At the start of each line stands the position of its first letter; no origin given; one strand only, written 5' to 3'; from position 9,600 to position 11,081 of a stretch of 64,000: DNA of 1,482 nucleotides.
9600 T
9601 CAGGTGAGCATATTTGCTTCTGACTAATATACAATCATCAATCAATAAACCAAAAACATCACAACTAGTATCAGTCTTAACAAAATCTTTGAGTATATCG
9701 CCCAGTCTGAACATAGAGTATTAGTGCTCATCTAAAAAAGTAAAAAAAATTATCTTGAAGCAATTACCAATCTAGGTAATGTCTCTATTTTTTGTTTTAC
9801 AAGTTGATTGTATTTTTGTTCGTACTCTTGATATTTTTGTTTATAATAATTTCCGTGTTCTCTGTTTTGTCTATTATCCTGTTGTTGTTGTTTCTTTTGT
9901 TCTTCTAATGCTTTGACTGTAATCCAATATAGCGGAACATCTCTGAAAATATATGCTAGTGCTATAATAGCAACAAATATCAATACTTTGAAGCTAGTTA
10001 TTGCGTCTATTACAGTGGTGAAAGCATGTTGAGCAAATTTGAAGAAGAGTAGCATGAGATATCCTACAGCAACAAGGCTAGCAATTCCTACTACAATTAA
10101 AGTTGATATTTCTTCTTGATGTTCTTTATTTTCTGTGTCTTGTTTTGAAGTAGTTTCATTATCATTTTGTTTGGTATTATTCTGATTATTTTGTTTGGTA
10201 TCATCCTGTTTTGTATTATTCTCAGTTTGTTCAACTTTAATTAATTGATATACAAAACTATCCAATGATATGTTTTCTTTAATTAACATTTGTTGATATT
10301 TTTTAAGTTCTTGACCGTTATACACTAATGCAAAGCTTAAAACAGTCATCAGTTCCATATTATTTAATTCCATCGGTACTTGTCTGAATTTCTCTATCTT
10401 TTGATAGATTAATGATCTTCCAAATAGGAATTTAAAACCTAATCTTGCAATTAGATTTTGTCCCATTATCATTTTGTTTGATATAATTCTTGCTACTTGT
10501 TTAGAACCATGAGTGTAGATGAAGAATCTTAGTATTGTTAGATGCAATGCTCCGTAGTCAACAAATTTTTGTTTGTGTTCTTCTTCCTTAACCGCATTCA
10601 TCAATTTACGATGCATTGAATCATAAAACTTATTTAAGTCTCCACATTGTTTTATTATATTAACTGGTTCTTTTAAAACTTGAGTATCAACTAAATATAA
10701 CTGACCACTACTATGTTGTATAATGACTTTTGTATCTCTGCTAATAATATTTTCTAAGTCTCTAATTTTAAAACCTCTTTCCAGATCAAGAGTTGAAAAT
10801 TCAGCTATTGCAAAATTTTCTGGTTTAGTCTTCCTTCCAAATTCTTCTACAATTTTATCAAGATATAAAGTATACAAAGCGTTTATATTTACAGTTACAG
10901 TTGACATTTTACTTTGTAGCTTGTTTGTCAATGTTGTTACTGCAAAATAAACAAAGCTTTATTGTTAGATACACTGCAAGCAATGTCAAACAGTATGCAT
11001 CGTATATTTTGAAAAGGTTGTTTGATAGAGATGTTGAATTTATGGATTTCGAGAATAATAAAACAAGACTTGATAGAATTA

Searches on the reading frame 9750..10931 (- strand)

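Call 9: search_protein_families(library=pfam, proteins=[window:9750-10931:-], max_evalue=0.01)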
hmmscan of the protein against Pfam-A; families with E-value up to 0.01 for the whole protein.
window:9750-10931:- (393 aa): 3 families
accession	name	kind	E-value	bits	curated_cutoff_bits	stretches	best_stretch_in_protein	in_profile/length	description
PF08552.16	Kei1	-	0.0032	17.7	25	0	236-304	110-178/181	Inositolphosphorylceramide synthase subunit Kei1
PF09729.15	Gti1_Pac2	-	0.004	17.8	23.6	1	236-382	82-152/168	Gti1/Pac2 family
PF10661.14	EssA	-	0.0087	16.4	24.1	1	238-296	83-141/147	WXG100 protein secretion system (Wss), protein EssA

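Call 28: search_protein_families(library=phrogs, proteins=[window:9750-10907:-], max_evalue=0.001)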
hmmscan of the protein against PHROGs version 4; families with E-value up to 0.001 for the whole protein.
window:9750-10907:- (385 aa): 0 families
